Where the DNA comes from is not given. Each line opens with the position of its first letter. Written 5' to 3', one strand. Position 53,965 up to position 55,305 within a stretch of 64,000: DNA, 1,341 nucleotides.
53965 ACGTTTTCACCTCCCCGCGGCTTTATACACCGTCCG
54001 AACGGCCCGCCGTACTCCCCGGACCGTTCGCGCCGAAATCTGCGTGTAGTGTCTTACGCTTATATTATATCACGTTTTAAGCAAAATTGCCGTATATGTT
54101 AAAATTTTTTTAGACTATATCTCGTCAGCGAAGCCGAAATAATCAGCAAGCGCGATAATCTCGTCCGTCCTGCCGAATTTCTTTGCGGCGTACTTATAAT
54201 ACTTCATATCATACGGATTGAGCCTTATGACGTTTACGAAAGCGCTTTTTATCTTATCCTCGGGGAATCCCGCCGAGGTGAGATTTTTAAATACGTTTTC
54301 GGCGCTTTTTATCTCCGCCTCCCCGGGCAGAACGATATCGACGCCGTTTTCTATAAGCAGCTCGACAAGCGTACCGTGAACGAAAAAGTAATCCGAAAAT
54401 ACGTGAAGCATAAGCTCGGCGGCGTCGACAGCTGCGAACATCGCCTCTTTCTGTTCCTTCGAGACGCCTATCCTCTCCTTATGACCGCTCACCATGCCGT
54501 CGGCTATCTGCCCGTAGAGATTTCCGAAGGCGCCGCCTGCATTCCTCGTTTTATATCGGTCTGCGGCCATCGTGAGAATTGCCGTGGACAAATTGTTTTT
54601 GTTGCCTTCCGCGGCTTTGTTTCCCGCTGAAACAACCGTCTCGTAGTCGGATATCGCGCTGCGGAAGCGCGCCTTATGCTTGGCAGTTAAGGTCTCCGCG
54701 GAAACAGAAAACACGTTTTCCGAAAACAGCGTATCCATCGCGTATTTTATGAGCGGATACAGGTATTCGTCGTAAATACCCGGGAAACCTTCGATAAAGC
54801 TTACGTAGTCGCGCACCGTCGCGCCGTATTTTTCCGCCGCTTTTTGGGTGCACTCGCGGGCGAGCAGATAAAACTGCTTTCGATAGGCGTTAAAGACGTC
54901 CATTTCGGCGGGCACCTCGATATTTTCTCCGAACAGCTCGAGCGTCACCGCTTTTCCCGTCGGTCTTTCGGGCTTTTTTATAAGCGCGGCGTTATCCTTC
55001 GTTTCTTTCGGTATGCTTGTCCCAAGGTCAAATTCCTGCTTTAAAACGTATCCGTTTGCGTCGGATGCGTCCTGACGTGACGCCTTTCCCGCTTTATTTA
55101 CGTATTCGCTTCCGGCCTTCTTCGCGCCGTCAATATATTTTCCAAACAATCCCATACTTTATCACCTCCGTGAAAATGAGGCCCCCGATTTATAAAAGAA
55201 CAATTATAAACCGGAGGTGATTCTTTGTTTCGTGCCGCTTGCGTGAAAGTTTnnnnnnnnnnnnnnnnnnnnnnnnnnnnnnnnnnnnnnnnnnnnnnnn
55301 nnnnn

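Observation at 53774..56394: Self-contained XRE-switched five-gene cassette of unknown function between amt and the cob operon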

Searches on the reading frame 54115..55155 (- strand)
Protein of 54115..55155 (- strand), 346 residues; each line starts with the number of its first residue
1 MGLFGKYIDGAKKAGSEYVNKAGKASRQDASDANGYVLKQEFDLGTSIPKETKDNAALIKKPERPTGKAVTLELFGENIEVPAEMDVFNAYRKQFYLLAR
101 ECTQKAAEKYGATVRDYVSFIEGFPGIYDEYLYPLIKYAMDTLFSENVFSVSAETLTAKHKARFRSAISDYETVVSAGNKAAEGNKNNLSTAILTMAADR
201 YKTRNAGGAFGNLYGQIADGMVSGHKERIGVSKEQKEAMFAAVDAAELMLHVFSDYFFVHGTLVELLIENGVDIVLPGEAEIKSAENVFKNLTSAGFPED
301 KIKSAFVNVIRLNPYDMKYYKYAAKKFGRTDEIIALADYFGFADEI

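Call 3: search_protein_families(library=pfam, max_evalue=1, proteins=[window:54115-55155:-])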
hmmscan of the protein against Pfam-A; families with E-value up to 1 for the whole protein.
window:54115-55155:- (346 aa): 2 families
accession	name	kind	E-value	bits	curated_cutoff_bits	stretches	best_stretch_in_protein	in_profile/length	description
PF02734.22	Dak2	-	0.023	15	27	1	179-268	19-104/174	DAK2 domain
PF11148.14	DUF2922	-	0.1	12.9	25.5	1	136-164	32-60/69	Protein of unknown function (DUF2922)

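Call 4: search_protein_families(library=phrogs, max_evalue=1, proteins=[window:54115-55155:-])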
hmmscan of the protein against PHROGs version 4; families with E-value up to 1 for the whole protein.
window:54115-55155:- (346 aa): 0 families

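Call 5: search_protein_families(library=padloc, max_evalue=1, proteins=[window:54115-55155:-])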
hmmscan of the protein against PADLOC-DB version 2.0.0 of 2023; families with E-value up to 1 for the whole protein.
window:54115-55155:- (346 aa): 0 families

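Call 6: search_protein_families(library=ncbifam, max_evalue=1, proteins=[window:54115-55155:-])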
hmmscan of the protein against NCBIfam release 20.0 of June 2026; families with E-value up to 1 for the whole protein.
window:54115-55155:- (346 aa): 1 family
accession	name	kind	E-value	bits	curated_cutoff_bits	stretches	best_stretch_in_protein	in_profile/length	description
TIGR04424.1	metallo_McbB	subfamily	0.18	11.4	65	1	283-339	106-162/286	McbB family protein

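Call 7: find_homologous_proteins(query=window:54115-55155:-)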
Query window:54115-55155:- (346 aa): 2 proteins with E <= 0.001 among 5229 candidates.
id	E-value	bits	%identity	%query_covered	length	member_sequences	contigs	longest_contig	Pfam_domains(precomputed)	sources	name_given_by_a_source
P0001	3.2e-223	758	100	100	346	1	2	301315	-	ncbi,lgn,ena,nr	ncbi:MAG: hypothetical protein IKD89_02845 [Clostridia bacterium]|nr:hypothetical protein [Clostridi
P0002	4.3e-119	416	57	100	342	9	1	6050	-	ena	-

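Call 8: find_encoding_contigs(protein=P0002, flank=10000)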
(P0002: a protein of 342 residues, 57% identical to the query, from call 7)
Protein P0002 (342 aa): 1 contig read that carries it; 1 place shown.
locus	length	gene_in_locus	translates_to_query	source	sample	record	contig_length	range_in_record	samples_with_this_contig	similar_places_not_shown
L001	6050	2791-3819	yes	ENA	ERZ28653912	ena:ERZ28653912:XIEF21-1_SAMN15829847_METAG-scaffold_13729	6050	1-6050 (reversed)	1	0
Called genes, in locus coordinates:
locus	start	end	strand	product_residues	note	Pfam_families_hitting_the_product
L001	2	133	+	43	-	?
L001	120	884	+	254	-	PF02654:CobS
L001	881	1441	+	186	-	PF00300:His_Phos_1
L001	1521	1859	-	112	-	PF13744:HTH_37 (weak), PF13560:HTH_31, PF12844:HTH_19, PF01381:HTH_3, PF13443:HTH_26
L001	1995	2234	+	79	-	-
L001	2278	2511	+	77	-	-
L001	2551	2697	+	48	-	-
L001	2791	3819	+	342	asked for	-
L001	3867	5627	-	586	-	PF00909:Ammonium_transp, PF00543:P-II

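Call 9: find_encoding_contigs(protein=P0001, flank=10000)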
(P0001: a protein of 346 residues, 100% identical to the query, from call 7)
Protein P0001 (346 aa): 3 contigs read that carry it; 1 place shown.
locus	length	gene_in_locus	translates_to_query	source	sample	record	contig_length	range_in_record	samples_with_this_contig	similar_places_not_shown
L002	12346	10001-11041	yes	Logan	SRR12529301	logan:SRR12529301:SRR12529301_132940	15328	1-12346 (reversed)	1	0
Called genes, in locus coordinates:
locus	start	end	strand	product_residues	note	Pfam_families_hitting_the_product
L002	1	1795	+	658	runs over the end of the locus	PF02571:CbiJ, PF13649:Methyltransf_25 (faint), PF13847:Methyltransf_31 (faint), PF00590:TP_methylase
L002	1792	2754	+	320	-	PF03186:CobD_Cbib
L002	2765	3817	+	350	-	PF00155:Aminotran_1_2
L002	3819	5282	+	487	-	PF01656:CbiA, PF13500:AAA_26, PF07685:GATase_3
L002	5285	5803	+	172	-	PF02572:CobA_CobO_BtuR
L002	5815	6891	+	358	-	PF02277:DBI_PRT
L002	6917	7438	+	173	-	PF02283:CobU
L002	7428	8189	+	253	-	PF02654:CobS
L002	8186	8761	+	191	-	PF00300:His_Phos_1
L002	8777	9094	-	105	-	PF13744:HTH_37 (weak), PF04545:Sigma70_r4 (faint), PF12844:HTH_19, PF13560:HTH_31, PF01381:HTH_3, PF13443:HTH_26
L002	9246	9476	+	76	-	PF12844:HTH_19, PF01381:HTH_3 (weak), PF13443:HTH_26 (weak), PF13560:HTH_31 (weak)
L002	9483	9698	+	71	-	-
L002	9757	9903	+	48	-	-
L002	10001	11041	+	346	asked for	-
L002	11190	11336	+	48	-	-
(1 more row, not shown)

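Call 21: search_protein_representatives(alignment_id=A1)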
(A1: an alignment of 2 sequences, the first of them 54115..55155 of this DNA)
Query: 2 sequences, 346 profile positions. Proteins with E-value up to 0.001 (for the whole library): 290; up to 1e-10: 148; up to 1e-30: 75. The best 150 are listed.
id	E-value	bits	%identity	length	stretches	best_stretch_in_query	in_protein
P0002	9.8e-208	705.5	-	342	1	1-346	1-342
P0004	9.7e-81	287.9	-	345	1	1-342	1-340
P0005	2.1e-68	247.3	-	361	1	19-344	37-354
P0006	5.8e-66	239.3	-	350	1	5-344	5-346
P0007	5.4e-61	222.9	-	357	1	1-344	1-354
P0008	9.6e-61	222.1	-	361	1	1-342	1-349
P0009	9.1e-60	218.9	-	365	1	7-344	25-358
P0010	7.6e-59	215.9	-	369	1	66-344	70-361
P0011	2.2e-52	194.6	-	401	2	66-344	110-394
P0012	4.2e-50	187.1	-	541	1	66-344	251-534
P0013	4.7e-50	187.0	-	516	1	66-344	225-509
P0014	1.4e-49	185.4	-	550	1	71-343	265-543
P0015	2.5e-49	184.6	-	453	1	66-341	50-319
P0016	2.9e-49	184.3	-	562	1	64-344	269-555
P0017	1.6e-47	178.6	-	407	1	64-344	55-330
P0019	2.4e-46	174.8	-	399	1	66-345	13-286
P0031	5.0e-43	163.8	-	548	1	66-344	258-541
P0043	8.0e-39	150.0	-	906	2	231-344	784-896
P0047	3.1e-38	148.1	-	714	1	67-343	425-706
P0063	8.5e-35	136.8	-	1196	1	66-344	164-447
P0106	1.9e-21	92.9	-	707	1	70-345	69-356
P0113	1.5e-18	83.3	-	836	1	70-343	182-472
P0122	7.0e-16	74.6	-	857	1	71-342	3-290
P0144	6.8e-12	61.5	-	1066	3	234-343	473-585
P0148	2.0e-11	59.9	-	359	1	78-340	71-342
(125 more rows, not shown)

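Call 22: search_protein_families(library=pfam, max_evalue=0.01, proteins=[P0012, P0014, P0016, P0043, P0063, P0047, P0106, P0113, P0122, P0144])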
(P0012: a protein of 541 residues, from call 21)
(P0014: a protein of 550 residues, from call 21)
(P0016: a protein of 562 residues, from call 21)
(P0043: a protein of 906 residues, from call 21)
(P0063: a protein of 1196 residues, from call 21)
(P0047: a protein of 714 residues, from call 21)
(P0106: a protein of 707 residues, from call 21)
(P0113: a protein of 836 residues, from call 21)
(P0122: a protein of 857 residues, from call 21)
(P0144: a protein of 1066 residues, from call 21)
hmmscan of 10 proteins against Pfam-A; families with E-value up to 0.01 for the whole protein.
P0012 (541 aa): 2 families
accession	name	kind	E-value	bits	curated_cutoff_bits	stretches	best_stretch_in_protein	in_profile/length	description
PF13240.11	Zn_Ribbon_1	-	1.6e-05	24.9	25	1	4-24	2-22/23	zinc-ribbon domain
PF12773.13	DZR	-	0.00044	20.8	27.3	1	4-26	1-23/45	Double zinc ribbon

P0014 (550 aa): 0 families

P0016 (562 aa): 3 families
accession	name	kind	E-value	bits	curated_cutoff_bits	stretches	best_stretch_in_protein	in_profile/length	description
PF13240.11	Zn_Ribbon_1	-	0.00078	19.6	25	1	3-24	1-22/23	zinc-ribbon domain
PF24460.1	DUF7575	-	0.0017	18.1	28.5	1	4-26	6-28/28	Domain of unknown function (DUF7575)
PF12773.13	DZR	-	0.0069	17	27.3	0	4-25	1-22/45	Double zinc ribbon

P0043 (906 aa): 2 families
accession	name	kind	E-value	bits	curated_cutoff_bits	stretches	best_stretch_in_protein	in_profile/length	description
PF13365.12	Trypsin_2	-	1.8e-08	35.7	27.6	1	66-268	1-144/144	Trypsin-like peptidase domain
PF00089.32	Trypsin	-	0.0094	16.2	20.6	0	80-203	36-135/220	Trypsin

P0063 (1196 aa): 1 family
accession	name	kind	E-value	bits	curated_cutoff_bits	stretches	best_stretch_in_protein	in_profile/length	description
PF25302.1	NADase_transloc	-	9e-24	84.7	27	1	912-1060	6-144/146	NAD glycohydrolase translocation F5/8 type C domain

P0047 (714 aa): 4 families
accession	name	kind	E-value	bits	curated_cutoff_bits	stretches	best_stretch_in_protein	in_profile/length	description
PF00684.25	DnaJ_CXXCXGXG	-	8.9e-16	58.4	32.7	1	90-154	1-65/65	DnaJ central domain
PF01556.23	DnaJ_C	-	1e-11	45.5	26.6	1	65-207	3-79/152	DnaJ C terminal domain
PF13240.11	Zn_Ribbon_1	-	6.5e-06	26.2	25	1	3-24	1-22/23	zinc-ribbon domain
PF15777.11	Anti-TRAP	-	0.0038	17.6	32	0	89-116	12-42/59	Tryptophan RNA-binding attenuator protein inhibitory protein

P0106 (707 aa): 2 families
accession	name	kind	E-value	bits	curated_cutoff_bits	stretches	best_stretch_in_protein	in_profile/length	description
PF13240.11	Zn_Ribbon_1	-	4.2e-05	23.6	25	1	2-24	1-23/23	zinc-ribbon domain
PF12773.13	DZR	-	0.001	19.6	27.3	1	3-25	1-23/45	Double zinc ribbon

P0113 (836 aa): 8 families
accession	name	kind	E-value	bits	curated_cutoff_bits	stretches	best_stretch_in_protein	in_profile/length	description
PF00542.24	Ribosomal_L12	-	1.5e-15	57.7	25.9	1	49-114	1-66/67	Ribosomal protein L7/L12 C-terminal domain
PF13240.11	Zn_Ribbon_1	-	4.6e-15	55.3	25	2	2-24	1-23/23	zinc-ribbon domain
PF12773.13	DZR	-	1.5e-10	41.5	27.3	2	810-831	24-45/45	Double zinc ribbon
PF13248.11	Zn_ribbon_3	-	1.3e-08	34.4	27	1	813-832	5-24/26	zinc-ribbon domain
PF17032.10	Zn_ribbon_15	-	1.2e-05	26.5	28.9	0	810-831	52-73/73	zinc-ribbon family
PF18912.6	DZR_2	-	0.00027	21.1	27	0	806-833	17-45/56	Double zinc ribbon domain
PF24460.1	DUF7575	-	0.00033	20.4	28.5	1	3-24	6-27/28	Domain of unknown function (DUF7575)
PF14803.11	Zn_ribbon_Nudix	-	0.005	17.2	25.6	0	811-821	1-11/34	Nudix N-terminal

P0122 (857 aa): 1 family
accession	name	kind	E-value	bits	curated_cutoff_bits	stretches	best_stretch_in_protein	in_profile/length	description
PF00542.24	Ribosomal_L12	-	1e-13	51.8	25.9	1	483-548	1-66/67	Ribosomal protein L7/L12 C-terminal domain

P0144 (1066 aa): 0 families

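Call 26: find_homologous_proteins(query=A2, max_evalue=0.00001)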
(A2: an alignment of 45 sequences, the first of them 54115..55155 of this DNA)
Query A2 (45 sequences) (346 aa, profile of the alignment): 3 proteins with E <= 0.00001 among 8000 candidates.
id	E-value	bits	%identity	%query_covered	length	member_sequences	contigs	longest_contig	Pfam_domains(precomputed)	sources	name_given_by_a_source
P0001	4.0e-93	330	100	100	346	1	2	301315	-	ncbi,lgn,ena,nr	ncbi:MAG: hypothetical protein IKD89_02845 [Clostridia bacterium]|nr:hypothetical protein [Clostridi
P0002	2.2e-90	321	57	100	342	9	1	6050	-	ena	-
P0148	5.6e-79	284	22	76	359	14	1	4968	-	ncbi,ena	-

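Call 28: find_encoding_contigs(protein=P0004, flank=6000, max_places=3)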
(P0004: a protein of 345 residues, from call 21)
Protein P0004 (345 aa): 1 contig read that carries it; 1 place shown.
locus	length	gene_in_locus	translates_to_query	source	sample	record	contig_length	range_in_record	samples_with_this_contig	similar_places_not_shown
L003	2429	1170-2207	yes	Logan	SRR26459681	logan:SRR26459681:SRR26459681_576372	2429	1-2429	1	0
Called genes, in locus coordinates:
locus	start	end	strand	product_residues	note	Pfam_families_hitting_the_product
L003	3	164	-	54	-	?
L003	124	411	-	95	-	-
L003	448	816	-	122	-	PF13560:HTH_31 (weak), PF01381:HTH_3, PF12844:HTH_19, PF13443:HTH_26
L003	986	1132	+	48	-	-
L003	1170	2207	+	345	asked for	-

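Call 29: find_encoding_contigs(protein=P0019, flank=6000, max_places=3)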
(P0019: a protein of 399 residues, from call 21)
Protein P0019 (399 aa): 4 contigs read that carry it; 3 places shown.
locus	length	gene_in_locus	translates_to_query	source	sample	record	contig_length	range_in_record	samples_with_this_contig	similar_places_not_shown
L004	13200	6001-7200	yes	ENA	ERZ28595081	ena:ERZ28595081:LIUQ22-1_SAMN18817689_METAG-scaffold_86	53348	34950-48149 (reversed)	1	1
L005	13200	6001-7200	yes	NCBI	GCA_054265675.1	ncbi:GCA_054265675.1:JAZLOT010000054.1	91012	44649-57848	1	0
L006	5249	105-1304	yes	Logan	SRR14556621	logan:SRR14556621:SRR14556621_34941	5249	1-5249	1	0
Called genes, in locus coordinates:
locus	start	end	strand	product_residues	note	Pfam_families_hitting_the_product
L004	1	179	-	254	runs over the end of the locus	PF00588:SpoU_methylase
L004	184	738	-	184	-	PF03358:FMN_red (faint), PF12682:Flavodoxin_4, PF12724:Flavodoxin_5 (faint)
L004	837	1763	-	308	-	PF01458:SUFBD_core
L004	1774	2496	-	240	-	PF02463:SMC_N (faint), PF00005:ABC_tran, PF13304:AAA_21 (faint)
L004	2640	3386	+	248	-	PF03099:BPL_LplA_LipB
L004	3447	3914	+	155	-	PF01668:SmpB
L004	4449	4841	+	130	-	-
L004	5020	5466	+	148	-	-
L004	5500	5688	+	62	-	PF10723:RepB-RCR_reg (weak), PF01402:RHH_1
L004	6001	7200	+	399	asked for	-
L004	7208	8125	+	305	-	-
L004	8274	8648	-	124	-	PF00719:Pyrophosphatase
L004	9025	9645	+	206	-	PF02525:Flavodoxin_2 (weak), PF03358:FMN_red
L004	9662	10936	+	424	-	-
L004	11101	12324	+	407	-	PF00764:Arginosuc_synth, PF20979:Arginosuc_syn_C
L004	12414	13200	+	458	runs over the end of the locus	PF00206:Lyase_1, PF14698:ASL_C2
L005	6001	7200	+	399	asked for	-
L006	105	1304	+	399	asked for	-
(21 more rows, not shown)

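Call 37: find_related_loci(query=A3, collection=genome_contigs, flank=6000)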
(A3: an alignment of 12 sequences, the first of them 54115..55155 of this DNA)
Query A3 (346 aa) in genome_contigs; peptide patterns used: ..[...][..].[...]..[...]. (x = any residue, [..] = any of these).
44 stretches matched a pattern; 18 encode a relative of the query (tblastn E <= 1e-3); 18 distinct loci.
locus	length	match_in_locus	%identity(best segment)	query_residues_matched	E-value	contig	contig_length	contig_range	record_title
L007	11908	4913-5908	31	9-344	1e-57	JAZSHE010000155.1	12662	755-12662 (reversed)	MAG: Ruminococcus sp. isolate T1900044576_TS20190042.MAGScoT_cleanbin_000018 SGB_498_k141_1986803, whole genome shotgun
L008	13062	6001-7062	32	1-344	2e-56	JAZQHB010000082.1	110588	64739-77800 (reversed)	MAG: Acutalibacteraceae bacterium isolate T1900044629_TS20190095.MAGScoT_cleanbin_000012 SGB_997_k141_2922019, whole gen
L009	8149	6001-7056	33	1-345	2e-56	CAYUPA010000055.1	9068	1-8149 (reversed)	MAG TPA_asm: uncultured Lachnospiraceae bacterium isolate SRP314395_co1_125 genome assembly, contig: NODE_7120_length_90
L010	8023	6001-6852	31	66-344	2e-48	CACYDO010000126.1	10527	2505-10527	MAG: uncultured Ruminococcus sp. isolate RUG11844 genome assembly, contig: RUG11844_asm_126, whole genome shotgun sequen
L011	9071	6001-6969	29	39-344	1e-47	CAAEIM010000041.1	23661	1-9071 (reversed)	MAG TPA_asm: Clostridia bacterium, isolate HGM12926, WGS project CAAEIM010000000 data, contig: ERS473294_68_k99_13640, w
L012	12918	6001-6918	31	42-342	4e-46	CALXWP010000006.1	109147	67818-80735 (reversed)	MAG: uncultured Clostridia bacterium isolate BRZ_FH__bin30 genome assembly, contig: BRZ_FH__NODE_201_length_109147_cov_3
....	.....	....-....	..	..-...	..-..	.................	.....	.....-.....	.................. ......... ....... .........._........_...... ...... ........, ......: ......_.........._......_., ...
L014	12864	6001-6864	28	63-344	6e-44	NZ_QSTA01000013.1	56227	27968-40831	Eubacterium sp. OM08-24 OM08-24.Scaf13, whole genome shotgun sequence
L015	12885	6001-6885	27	54-342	1e-42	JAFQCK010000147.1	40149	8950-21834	MAG: Lachnospiraceae bacterium isolate RGIG1692 Goat_Cecum-2__c699073, whole genome shotgun sequence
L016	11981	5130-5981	30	63-340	1e-42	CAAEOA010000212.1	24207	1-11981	MAG TPA_asm: Ruminococcaceae bacterium, isolate HGM13222, WGS project CAAEOA010000000 data, contig: ERS537327_19_k99_117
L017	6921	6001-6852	30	63-340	3e-42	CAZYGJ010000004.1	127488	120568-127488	MAG TPA_asm: uncultured Ruminococcus sp. isolate SRP313737_co1_197 genome assembly, contig: NODE_176_length_127488_cov_6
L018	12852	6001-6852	30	63-340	5e-42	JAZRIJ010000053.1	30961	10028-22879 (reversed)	MAG: Eubacteriales bacterium isolate T1900045475_YK20190169.MAGScoT_cleanbin_000017 SGB_7260_k141_637081, whole genome s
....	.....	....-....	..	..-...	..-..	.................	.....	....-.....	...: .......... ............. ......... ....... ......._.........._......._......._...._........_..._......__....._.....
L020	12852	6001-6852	30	63-340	1e-41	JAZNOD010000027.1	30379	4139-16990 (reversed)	MAG: Eubacteriales bacterium isolate T1900044652_TS20190118.MAGScoT_cleanbin_000132 SGB_1445_k141_2019742, whole genome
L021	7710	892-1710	31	74-340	1e-41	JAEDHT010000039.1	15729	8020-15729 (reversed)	MAG: Clostridiaceae bacterium isolate MAG143 NODE_2820_length_15729_cov_16.654332, whole genome shotgun sequence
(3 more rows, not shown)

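Call 40: predict_structure(alignment_id=A2)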
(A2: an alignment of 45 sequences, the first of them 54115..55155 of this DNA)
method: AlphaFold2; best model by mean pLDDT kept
length: 346 residues; sequences in the alignment: 45
mean_pLDDT: 88.6   pTM: 0.81
mean pLDDT of the five models: 88.6, 87.3, 87.2, 85.5, 82.1
residues with pLDDT >= 90: 250; 70-90: 36; 50-70: 49; < 50: 11
segments of 3 or more residues with pLDDT < 50: 1-4, 28-30, 207-209
pLDDT, mean of each block of 10 residues (from residue 1): 53 62 51 65 93 96 96 98 98 97 98 97 97 99 98 98 97 93 87 81 61 63 68 92 96 98 98 97 98 98 98 98 98 98 92
secondary structure, 60 per line:
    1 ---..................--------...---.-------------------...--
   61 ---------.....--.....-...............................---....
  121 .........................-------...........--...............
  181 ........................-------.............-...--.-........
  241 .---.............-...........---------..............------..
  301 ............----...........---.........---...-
elements in order: H4-21 E70-74 E77-81 H83-113 H117-145 H153-163 H166-204 H212-224 H233-241 H245-257 H259-269 H279-292 H299-312 H317-327 H331-339

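Call 44: fold_search(model_id=the predicted structure, library=pdb)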
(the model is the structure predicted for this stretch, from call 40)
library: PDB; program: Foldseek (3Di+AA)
matches with E <= 10: 229; with E <= 0.001: 0
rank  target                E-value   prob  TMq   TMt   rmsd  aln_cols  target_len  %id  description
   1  7ue2_A                1.8e-01  0.16  0.12  0.13  24.8       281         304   14  Crystal structure of designed helical repeat protein RPB_PLP3_R6 bound to PLPx6 peptide (released 2023-03-29)
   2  8qoe_A                6.7e-01  0.08  0.13  0.09  28.7       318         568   11  Inward-facing conformation of the ABC transporter BmrA (released 2023-12-20)
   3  7ado_B                9.5e-01  0.08  0.12  0.15  22.1       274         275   14  Cryo-EM structure of human ER membrane protein complex in lipid nanodiscs (released 2020-12-02)
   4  3lll_A                1.0e+00  0.12  0.16  0.18  30.3       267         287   10  Crystal structure of mouse pacsin2 F-BAR domain (released 2010-05-26)
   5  9mg8_A                1.4e+00  0.07  0.13  0.13  21.9       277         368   14  Crystal Structure of b-iTHR-110 (released 2025-12-17)
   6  8r5q_A                1.5e+00  0.04  0.09  0.10  23.1       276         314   15  Structure of apo TDO with a bound inhibitor (released 2024-01-17)
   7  6c6k_B                1.6e+00  0.08  0.14  0.11  23.4       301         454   10  Structural basis for preferential recognition of cap 0 RNA by a human IFIT1-IFIT3 protein complex (released 2018-04-04)
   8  6ok3_A                1.6e+00  0.07  0.13  0.09  23.1       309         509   11  Crystal structure of Sel1 repeat protein from Oxalobacter formigenes (released 2020-04-15)
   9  9ezj_B                1.6e+00  0.06  0.14  0.15  25.3       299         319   10  Apo human TDO in complex with a bound inhibitor (Cpd-4) (released 2024-06-05)
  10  8rch_A                1.6e+00  0.06  0.12  0.03  25.5       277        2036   12  CryoEM structure of mTORC1 with a paediatric kidney cancer-associated 1455-EWED-1458 duplication in mTOR, overall refi (released 2024-09-11)
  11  5ctq_D                1.7e+00  0.09  0.15  0.11  24.5       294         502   11  Crystal structure of human SART3/TIP110 half-a TPR (HAT) domain (released 2016-04-27)
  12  4eba_B                1.8e+00  0.04  0.12  0.08  26.5       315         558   12  Crystal structure of the Rna14-Rna15 complex (released 2012-05-02)
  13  7sqc_N1               1.9e+00  0.04  0.11  0.08  23.6       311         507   14  Ciliary C1 central pair apparatus isolated from Chlamydomonas reinhardtii (released 2022-04-13)
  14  8etq                  1.9e+00  0.04  0.11  0.12  23.9       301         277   11  Designed pentafoil knot protein folded into a trefoil knot (released 2023-10-25)
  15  4k2u_B                2.0e+00  0.08  0.17  0.20  20.0       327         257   10  Crystal structure of PfEBA-175 F1 in complex with R218 antibody Fab fragment (released 2013-06-12)
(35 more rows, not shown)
